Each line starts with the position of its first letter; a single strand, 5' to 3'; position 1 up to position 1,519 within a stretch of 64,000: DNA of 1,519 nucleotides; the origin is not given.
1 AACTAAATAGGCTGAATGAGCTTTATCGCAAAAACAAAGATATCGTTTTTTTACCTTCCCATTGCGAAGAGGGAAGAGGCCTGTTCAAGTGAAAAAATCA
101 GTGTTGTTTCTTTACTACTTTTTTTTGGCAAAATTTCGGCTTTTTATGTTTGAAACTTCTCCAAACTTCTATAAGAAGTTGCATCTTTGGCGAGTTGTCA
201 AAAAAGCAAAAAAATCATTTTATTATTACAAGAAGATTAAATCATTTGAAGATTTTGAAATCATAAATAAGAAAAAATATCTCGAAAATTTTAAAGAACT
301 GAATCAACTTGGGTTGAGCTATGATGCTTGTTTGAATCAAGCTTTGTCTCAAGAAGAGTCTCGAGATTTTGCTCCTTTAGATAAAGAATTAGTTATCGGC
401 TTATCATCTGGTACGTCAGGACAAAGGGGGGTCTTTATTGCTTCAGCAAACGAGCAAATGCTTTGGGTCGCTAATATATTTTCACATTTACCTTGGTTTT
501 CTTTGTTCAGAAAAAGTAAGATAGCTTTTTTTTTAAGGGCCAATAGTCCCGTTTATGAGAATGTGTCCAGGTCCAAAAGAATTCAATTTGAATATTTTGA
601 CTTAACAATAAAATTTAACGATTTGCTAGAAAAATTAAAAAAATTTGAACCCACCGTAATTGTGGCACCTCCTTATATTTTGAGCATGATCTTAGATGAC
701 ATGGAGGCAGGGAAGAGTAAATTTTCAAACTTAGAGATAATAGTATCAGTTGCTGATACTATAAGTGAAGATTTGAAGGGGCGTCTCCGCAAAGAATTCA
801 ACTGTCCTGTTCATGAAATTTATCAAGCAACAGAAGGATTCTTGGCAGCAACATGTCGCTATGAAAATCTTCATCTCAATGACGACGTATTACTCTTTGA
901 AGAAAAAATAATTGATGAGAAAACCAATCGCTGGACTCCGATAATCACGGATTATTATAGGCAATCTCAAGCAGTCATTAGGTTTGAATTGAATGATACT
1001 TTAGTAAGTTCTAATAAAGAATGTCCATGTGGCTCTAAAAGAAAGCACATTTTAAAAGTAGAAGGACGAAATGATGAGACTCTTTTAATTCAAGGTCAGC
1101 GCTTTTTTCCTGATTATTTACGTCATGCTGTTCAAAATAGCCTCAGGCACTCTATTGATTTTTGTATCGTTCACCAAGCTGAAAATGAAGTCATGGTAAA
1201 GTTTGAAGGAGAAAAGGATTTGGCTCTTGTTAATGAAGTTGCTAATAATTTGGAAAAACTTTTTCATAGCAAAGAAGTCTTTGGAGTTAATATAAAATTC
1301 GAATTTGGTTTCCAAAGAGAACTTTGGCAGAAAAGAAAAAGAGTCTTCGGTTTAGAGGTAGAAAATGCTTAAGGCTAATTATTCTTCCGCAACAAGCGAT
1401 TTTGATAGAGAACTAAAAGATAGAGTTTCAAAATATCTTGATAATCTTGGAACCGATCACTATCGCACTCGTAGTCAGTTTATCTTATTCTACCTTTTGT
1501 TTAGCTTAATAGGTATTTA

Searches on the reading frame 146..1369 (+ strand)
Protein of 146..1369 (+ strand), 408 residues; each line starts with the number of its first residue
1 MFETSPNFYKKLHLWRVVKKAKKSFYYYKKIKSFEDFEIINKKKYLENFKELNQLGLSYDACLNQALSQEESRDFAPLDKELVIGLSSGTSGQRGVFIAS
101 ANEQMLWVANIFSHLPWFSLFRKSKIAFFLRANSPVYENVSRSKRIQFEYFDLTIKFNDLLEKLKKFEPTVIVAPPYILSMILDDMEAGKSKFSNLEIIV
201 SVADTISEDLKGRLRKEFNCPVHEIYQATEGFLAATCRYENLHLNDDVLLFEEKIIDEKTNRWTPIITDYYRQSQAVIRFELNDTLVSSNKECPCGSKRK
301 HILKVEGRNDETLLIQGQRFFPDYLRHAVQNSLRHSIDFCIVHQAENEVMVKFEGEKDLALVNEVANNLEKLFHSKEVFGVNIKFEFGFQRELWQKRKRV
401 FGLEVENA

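Call 67: search_protein_families(library=pfam, alignment_id=A5, max_evalue=0.00001)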
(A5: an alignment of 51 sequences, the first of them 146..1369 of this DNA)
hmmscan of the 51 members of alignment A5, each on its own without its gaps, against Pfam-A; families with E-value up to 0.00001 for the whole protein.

A. member 1, window:146-1369:+ (408 aa): 1 family
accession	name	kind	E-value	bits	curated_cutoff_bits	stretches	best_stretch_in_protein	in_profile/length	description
PF00501.34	AMP-binding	-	5.2e-09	35.8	29.9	1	159-241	247-331/384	AMP-binding enzyme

B. families by the number of members that match (of 51 scanned): 63 families (the first 25 are shown)
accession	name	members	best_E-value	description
PF00491.26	Arginase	1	1.2e-66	Arginase family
PF12437.13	GSIII_N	1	6.2e-64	Glutamine synthetase type III N terminal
PF00902.23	TatC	1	1.9e-59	Sec-independent protein translocase protein (TatC)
PF03588.20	Leu_Phe_trans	1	1.4e-58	Leucyl/phenylalanyl-tRNA protein transferase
PF01564.23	Spermine_synth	1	2.8e-58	Spermine/spermidine synthase domain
PF00557.29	Peptidase_M24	1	1.1e-56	Metallopeptidase family M24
PF00183.23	HSP90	1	9.6e-52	Hsp90 protein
PF03009.23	GDPD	1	2.3e-48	Glycerophosphoryl diester phosphodiesterase family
PF01370.27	Epimerase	1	4e-42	NAD dependent epimerase/dehydratase family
PF18318.6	Gln-synt_C-ter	1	1.4e-37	Glutamine synthetase C-terminal domain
PF00346.24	Complex1_49kDa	1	8.3e-37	Respiratory-chain NADH dehydrogenase, 49 Kd subunit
PF01075.23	Glyco_transf_9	1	3.6e-32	Glycosyltransferase family 9 (heptosyltransferase)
PF00710.25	Asparaginase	1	3.8e-31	Asparaginase, N-terminal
PF13532.12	2OG-FeII_Oxy_2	1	2.4e-30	2OG-Fe(II) oxygenase superfamily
PF00487.30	FA_desaturase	1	6.3e-30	Fatty acid desaturase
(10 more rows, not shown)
